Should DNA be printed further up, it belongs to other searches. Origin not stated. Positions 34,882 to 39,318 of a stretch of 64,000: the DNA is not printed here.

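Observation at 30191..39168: Tandem pair of paralogous giant lipoproteins with FecR-like / VIT / vWA / TonB_C-like / TPR architecture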

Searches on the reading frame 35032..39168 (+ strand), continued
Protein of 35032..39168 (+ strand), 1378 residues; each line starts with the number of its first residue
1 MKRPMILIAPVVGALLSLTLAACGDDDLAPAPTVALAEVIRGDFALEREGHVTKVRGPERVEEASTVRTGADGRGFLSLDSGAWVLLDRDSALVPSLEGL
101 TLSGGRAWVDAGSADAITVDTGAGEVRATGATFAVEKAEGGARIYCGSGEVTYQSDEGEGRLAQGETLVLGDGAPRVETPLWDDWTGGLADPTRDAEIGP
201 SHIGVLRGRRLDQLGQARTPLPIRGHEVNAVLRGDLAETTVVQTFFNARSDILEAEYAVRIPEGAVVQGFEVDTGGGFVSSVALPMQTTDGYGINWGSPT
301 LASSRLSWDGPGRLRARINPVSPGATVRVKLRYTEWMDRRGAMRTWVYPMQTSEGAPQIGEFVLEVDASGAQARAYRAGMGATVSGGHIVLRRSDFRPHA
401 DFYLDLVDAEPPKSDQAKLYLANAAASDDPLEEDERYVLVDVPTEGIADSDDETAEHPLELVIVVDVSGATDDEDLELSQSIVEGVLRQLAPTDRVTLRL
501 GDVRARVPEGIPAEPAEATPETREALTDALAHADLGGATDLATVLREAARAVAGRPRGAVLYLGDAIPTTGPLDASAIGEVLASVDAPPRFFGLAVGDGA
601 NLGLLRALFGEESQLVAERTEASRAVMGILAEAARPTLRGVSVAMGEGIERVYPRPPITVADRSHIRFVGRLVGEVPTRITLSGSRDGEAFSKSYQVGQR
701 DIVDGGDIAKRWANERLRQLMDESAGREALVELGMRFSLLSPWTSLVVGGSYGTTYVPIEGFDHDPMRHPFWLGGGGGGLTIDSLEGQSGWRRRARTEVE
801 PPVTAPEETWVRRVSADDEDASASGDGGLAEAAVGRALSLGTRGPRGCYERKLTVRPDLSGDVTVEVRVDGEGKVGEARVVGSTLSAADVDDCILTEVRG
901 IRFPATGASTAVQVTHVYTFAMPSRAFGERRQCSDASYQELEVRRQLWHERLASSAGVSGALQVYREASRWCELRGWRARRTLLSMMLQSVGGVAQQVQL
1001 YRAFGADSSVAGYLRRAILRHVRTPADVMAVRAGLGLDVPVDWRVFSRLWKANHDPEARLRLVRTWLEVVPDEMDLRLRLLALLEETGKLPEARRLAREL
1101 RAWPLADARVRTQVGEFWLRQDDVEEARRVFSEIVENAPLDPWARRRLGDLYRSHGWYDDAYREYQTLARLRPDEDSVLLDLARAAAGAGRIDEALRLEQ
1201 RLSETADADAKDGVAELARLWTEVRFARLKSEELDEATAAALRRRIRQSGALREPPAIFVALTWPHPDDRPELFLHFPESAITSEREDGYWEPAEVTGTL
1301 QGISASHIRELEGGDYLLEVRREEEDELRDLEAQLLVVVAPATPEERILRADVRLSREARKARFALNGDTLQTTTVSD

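Call 13: find_homologous_proteins(query=window:35032-39168:+, max_evalue=0.00001)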
Query window:35032-39168:+ (1378 aa): 239 proteins with E <= 0.00001 among 8000 candidates; the best 120 are listed.
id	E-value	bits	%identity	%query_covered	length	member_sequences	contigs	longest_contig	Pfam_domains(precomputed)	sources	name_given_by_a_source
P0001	0.0e+0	3048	100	100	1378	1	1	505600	PF14559.13,PF04773.19,PF08487.17,PF07719.24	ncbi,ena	-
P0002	0.0e+0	2280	76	99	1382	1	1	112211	PF14559.13,PF08487.17,PF07719.24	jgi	-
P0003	0.0e+0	2091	70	99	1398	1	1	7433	PF14559.13,PF04773.19,PF08487.17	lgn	-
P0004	0.0e+0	1883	71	87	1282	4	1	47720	PF14559.13,PF04773.19,PF13428.13,PF08487.17,PF07719.24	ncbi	ncbi:MAG: hypothetical protein DRJ42_00720, partial [Deltaproteobacteria bacterium]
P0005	0.0e+0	1867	63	99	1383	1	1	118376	PF14559.13,PF13519.13,PF08487.17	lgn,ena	-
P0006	0.0e+0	1836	63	98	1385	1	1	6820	PF13768.13,PF14559.13,PF04773.19,PF08487.17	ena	-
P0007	0.0e+0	1732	61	98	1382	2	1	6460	PF14559.13,PF04773.19,PF13429.13,PF08487.17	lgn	-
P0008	0.0e+0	1727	60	98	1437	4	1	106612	PF14559.13,PF04773.19,PF08487.17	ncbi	-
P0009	0.0e+0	1725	61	98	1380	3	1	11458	PF14559.13,PF04773.19,PF13429.13,PF08487.17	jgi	jgi:Ca-activated chloride channel family protein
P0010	0.0e+0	1712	60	98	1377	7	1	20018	PF14559.13,PF13432.13,PF08487.17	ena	-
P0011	0.0e+0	1702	61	98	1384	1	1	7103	PF14559.13,PF13428.13,PF08487.17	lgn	-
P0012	0.0e+0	1697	60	98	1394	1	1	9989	PF14559.13,PF04773.19,PF08487.17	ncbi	-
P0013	0.0e+0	1690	59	99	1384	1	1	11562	PF14559.13,PF13519.13,PF08487.17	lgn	-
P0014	0.0e+0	1680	59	99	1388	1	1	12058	PF14559.13,PF04773.19,PF13428.13,PF08487.17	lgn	-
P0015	0.0e+0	1677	59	98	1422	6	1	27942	PF14559.13,PF08487.17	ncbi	-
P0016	0.0e+0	1674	59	98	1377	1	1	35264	PF14559.13,PF13432.13,PF08487.17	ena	-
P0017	0.0e+0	1673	60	99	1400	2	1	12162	PF14559.13,PF13519.13,PF08487.17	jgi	jgi:Ca-activated chloride channel family protein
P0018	0.0e+0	1672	59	99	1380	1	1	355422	PF14559.13,PF08487.17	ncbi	ncbi:MAG: AgmX/PglI C-terminal domain-containing protein [Sandaracinaceae bacterium]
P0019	0.0e+0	1672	58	100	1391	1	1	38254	PF13768.13,PF14559.13,PF13519.13,PF13432.13,PF08487.17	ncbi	-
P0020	0.0e+0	1670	59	99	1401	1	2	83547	PF14559.13,PF08487.17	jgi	jgi:tetratricopeptide (TPR) repeat protein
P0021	0.0e+0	1670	58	96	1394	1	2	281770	PF14559.13,PF04773.19,PF13432.13,PF08487.17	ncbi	ncbi:MAG: AgmX/PglI C-terminal domain-containing protein [Sandaracinaceae bacterium]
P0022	0.0e+0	1669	58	98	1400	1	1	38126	PF14559.13,PF08487.17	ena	-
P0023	0.0e+0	1668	59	98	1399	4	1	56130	PF13768.13,PF04773.19,PF08487.17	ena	-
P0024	0.0e+0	1668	59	99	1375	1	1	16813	PF14559.13,PF04773.19,PF08487.17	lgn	-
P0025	0.0e+0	1664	59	99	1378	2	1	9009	PF14559.13,PF04773.19,PF08487.17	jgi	jgi:tetratricopeptide (TPR) repeat protein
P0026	0.0e+0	1663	59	98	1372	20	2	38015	PF14559.13,PF13428.13,PF08487.17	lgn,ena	-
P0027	0.0e+0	1662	58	98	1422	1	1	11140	PF14559.13,PF08487.17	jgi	jgi:hypothetical protein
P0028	0.0e+0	1658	58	98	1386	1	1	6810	PF14559.13,PF13432.13,PF08487.17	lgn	-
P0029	0.0e+0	1654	59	98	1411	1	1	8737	PF14559.13,PF04773.19,PF08487.17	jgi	jgi:tetratricopeptide (TPR) repeat protein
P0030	0.0e+0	1652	59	98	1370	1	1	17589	PF13768.13,PF14559.13,PF04773.19,PF13519.13,PF08487.17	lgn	-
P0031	0.0e+0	1648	59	99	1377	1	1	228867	PF14559.13,PF04773.19,PF13519.13,PF13432.13,PF08487.17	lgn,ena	-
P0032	0.0e+0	1647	59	98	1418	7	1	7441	PF04773.19,PF08487.17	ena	-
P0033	0.0e+0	1646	58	98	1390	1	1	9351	PF14559.13,PF05762.21,PF08487.17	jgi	jgi:Ca-activated chloride channel family protein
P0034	0.0e+0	1645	58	98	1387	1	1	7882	PF14559.13,PF08487.17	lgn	-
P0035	0.0e+0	1642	58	99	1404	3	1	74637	PF13432.13,PF13428.13,PF08487.17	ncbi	ncbi:MAG: AgmX/PglI C-terminal domain-containing protein [Sandaracinaceae bacterium]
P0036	0.0e+0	1640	58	99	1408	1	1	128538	PF14559.13,PF13428.13,PF08487.17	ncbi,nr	ncbi:MAG: AgmX/PglI C-terminal domain-containing protein [Sandaracinaceae bacterium]|nr:AgmX/PglI C-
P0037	0.0e+0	1632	59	98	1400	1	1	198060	PF14559.13,PF04773.19,PF13432.13,PF08487.17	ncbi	-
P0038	0.0e+0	1632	58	98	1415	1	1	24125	PF13768.13,PF14559.13,PF13428.13,PF08487.17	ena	-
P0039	0.0e+0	1630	57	99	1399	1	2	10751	PF13768.13,PF14559.13,PF04773.19,PF00092.35,PF13519.13,PF05762.21,PF08487.17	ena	-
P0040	0.0e+0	1629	58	99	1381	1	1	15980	PF13768.13,PF14559.13,PF04773.19,PF08487.17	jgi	jgi:tetratricopeptide (TPR) repeat protein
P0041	0.0e+0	1627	57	99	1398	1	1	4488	PF14559.13,PF13431.13,PF04773.19,PF00092.35,PF13519.13,PF13432.13,PF05762.21,PF08487.17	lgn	-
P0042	0.0e+0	1622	58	98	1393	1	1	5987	PF13768.13,PF14559.13,PF04773.19,PF13519.13,PF08487.17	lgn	-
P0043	0.0e+0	1621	58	98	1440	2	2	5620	PF14559.13,PF04773.19,PF00092.35,PF08487.17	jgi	jgi:tetratricopeptide (TPR) repeat protein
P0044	0.0e+0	1617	59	98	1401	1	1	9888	PF08487.17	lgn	-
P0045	0.0e+0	1615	59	98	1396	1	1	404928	PF13768.13,PF04773.19,PF13519.13,PF08487.17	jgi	jgi:tetratricopeptide (TPR) repeat protein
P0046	0.0e+0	1608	57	97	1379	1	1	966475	PF13768.13,PF14559.13,PF04773.19,PF08487.17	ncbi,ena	-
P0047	0.0e+0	1603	57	98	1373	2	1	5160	PF13768.13,PF04773.19,PF13519.13,PF08487.17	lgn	-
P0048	0.0e+0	1599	57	99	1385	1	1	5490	PF13768.13,PF04773.19,PF13519.13,PF08487.17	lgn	-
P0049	0.0e+0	1598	59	98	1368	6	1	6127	PF14559.13,PF08487.17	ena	-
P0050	0.0e+0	1576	57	99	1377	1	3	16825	PF13768.13,PF14559.13,PF04773.19,PF08487.17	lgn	-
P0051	0.0e+0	1574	57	98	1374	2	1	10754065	PF14559.13,PF04773.19,PF08487.17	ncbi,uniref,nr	ncbi:AgmX/PglI C-terminal domain-containing protein [Sandaracinus amylolyticus]|uniref:AgmX/PglI C-t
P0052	0.0e+0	1570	57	98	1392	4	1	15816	PF14559.13,PF04773.19,PF08487.17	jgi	-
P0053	0.0e+0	1563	57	98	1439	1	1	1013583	PF13431.13,PF04773.19,PF08487.17,PF07719.24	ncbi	-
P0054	0.0e+0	1559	57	100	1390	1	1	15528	PF14559.13,PF04773.19,PF13519.13,PF13432.13,PF13428.13,PF08487.17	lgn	-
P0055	0.0e+0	1558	56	98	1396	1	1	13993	PF13768.13,PF14559.13,PF04773.19,PF08487.17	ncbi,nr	ncbi:MAG: AgmX/PglI C-terminal domain-containing protein [Deltaproteobacteria bacterium]|nr:AgmX/Pgl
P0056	0.0e+0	1552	57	99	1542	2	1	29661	PF13768.13,PF14559.13,PF04773.19,PF08487.17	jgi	-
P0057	0.0e+0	1546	57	98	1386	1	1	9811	PF14559.13,PF04773.19,PF13519.13,PF08487.17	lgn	-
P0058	0.0e+0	1544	58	97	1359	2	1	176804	PF14559.13,PF04773.19,PF08487.17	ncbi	ncbi:MAG: AgmX/PglI C-terminal domain-containing protein [Sandaracinaceae bacterium]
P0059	0.0e+0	1540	57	97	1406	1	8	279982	PF08487.17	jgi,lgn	jgi:tetratricopeptide (TPR) repeat protein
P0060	0.0e+0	1534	56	99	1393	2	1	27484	PF14559.13,PF13519.13,PF08487.17,PF07719.24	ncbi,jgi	jgi:tetratricopeptide (TPR) repeat protein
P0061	0.0e+0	1522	55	97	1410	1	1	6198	PF08487.17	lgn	-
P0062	0.0e+0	1514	55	97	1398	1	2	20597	PF14559.13,PF08487.17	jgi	jgi:hypothetical protein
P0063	0.0e+0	1513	61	86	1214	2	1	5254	PF13768.13,PF14559.13,PF08487.17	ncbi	ncbi:MAG TPA: AgmX/PglI C-terminal domain-containing protein, partial [Sandaracinaceae bacterium]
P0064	0.0e+0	1510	55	97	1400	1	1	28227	PF14559.13,PF13432.13,PF08487.17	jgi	jgi:Ca-activated chloride channel family protein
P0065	0.0e+0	1501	54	99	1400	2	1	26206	PF14559.13,PF13519.13,PF08487.17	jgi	jgi:Ca-activated chloride channel family protein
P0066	0.0e+0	1484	54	99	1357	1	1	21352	PF14559.13,PF03544.20,PF08487.17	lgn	-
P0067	0.0e+0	1482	54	98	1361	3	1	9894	PF14559.13,PF08487.17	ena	-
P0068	0.0e+0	1479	54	99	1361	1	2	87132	PF14559.13,PF08487.17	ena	-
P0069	0.0e+0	1470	55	97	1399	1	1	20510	PF14559.13,PF08487.17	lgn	-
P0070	0.0e+0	1469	54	99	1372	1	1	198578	PF14559.13,PF08487.17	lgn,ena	-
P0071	0.0e+0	1465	54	98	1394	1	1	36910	PF14559.13,PF13428.13,PF08487.17,PF07719.24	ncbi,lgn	-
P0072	0.0e+0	1465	53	99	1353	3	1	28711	PF00092.35,PF13519.13,PF08487.17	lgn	-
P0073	0.0e+0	1464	54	99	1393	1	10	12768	PF14559.13,PF08487.17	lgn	-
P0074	0.0e+0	1464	54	98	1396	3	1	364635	PF14559.13,PF08487.17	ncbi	ncbi:MAG: AgmX/PglI C-terminal domain-containing protein [Sandaracinus sp.]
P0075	0.0e+0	1463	54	99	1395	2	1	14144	PF14559.13,PF13431.13,PF13432.13,PF13428.13,PF08487.17,PF07719.24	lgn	-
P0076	0.0e+0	1460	53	99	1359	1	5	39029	PF14559.13,PF00092.35,PF08487.17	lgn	-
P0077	0.0e+0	1459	57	91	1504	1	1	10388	PF14559.13,PF04773.19,PF13429.13,PF08487.17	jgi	jgi:Ca-activated chloride channel family protein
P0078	0.0e+0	1447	52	99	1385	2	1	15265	PF13768.13,PF14559.13,PF13432.13,PF08487.17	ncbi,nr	ncbi:MAG: AgmX/PglI C-terminal domain-containing protein [Deltaproteobacteria bacterium]|nr:AgmX/Pgl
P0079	0.0e+0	1444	54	97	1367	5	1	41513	PF14559.13,PF08487.17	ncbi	ncbi:MAG: AgmX/PglI C-terminal domain-containing protein [Polyangiales bacterium]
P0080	0.0e+0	1444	55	98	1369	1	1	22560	PF13768.13,PF13428.13,PF08487.17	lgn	-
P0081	0.0e+0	1443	53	98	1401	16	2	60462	PF14559.13,PF13519.13,PF08487.17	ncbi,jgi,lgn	jgi:tetratricopeptide (TPR) repeat protein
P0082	0.0e+0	1443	53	99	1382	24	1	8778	PF14559.13,PF13428.13,PF08487.17,PF07719.24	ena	-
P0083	0.0e+0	1442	53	99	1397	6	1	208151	PF14559.13,PF13519.13,PF08487.17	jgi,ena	-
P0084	0.0e+0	1439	53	97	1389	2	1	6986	PF14559.13,PF13431.13,PF08487.17,PF07719.24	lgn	-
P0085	0.0e+0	1438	53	99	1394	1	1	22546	PF14559.13,PF13519.13,PF08487.17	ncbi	-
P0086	0.0e+0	1437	53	99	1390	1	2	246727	PF14559.13,PF13432.13,PF08487.17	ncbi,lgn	-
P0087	0.0e+0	1437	54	98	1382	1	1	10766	PF14559.13,PF04773.19,PF13428.13,PF08487.17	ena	-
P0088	0.0e+0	1434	52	99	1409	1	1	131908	PF13519.13,PF08487.17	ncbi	-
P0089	0.0e+0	1433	52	97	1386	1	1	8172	PF14559.13,PF08487.17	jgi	-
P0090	0.0e+0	1429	53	98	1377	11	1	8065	PF14559.13,PF13428.13,PF08487.17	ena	-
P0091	0.0e+0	1424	53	98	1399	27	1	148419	PF14559.13,PF08487.17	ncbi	-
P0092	0.0e+0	1424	53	97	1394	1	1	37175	PF08487.17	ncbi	-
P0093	0.0e+0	1421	52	98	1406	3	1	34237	PF13519.13,PF08487.17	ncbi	-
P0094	0.0e+0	1420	53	99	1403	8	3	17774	PF14559.13,PF13432.13,PF08487.17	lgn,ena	-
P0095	0.0e+0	1419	54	98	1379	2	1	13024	PF14559.13,PF08487.17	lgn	-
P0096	0.0e+0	1418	53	97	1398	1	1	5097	PF08487.17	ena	-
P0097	0.0e+0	1418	53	97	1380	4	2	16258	PF13768.13,PF14559.13,PF08487.17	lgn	-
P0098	0.0e+0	1416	52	99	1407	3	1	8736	PF08487.17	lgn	-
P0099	0.0e+0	1411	52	99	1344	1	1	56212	PF14559.13,PF13519.13,PF08487.17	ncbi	ncbi:MAG: AgmX/PglI C-terminal domain-containing protein [Myxococcota bacterium]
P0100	0.0e+0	1408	53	98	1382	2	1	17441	PF14559.13,PF04773.19,PF08487.17,PF07719.24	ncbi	-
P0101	0.0e+0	1402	53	98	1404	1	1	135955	PF14559.13,PF13432.13,PF13428.13,PF08487.17,PF07719.24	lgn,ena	-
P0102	0.0e+0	1401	52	98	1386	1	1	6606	PF14559.13,PF04773.19,PF13519.13,PF08487.17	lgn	-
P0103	0.0e+0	1399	52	98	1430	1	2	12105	PF13768.13,PF13432.13,PF08487.17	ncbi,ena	-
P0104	0.0e+0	1396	53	98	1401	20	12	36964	PF14559.13,PF13519.13,PF13432.13,PF08487.17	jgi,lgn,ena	jgi:TonB family protein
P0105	0.0e+0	1382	52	98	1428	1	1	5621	PF13768.13,PF08487.17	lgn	-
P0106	0.0e+0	1381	52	99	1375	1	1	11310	PF08487.17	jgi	jgi:tetratricopeptide (TPR) repeat protein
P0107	0.0e+0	1379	51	98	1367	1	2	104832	PF14559.13,PF04773.19,PF13432.13,PF08487.17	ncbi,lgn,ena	-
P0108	0.0e+0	1378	52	97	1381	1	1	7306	PF13768.13,PF14559.13,PF08487.17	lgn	-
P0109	0.0e+0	1374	53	97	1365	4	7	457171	PF14559.13,PF04773.19,PF13432.13,PF08487.17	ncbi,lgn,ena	ncbi:MAG: AgmX/PglI C-terminal domain-containing protein [Polyangiales bacterium]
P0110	0.0e+0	1369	50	99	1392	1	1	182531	PF08487.17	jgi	jgi:hypothetical protein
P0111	0.0e+0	1369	52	98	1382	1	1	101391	PF14559.13,PF13519.13,PF13432.13,PF08487.17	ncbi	-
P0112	0.0e+0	1367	51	97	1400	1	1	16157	PF13768.13,PF08487.17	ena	-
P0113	0.0e+0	1364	52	97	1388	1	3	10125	PF14559.13,PF08487.17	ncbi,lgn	-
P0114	0.0e+0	1356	50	98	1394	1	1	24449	PF13519.13,PF08487.17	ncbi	-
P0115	0.0e+0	1349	52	98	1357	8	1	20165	PF13428.13,PF08487.17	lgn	-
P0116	0.0e+0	1343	52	98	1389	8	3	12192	PF14559.13,PF08487.17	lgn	-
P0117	0.0e+0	1343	52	99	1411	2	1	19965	PF14559.13,PF04773.19,PF13519.13,PF08487.17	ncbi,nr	ncbi:MAG: VIT domain-containing protein [Myxococcota bacterium]|nr:VIT domain-containing protein [My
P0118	0.0e+0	1338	52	99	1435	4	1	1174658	PF14559.13,PF08487.17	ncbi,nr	ncbi:MAG: AgmX/PglI C-terminal domain-containing protein [Sandaracinaceae bacterium]|nr:AgmX/PglI C-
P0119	0.0e+0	1337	51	100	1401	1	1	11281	PF14559.13,PF04773.19,PF08487.17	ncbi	-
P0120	0.0e+0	1335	50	98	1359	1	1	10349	PF04773.19,PF08487.17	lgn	-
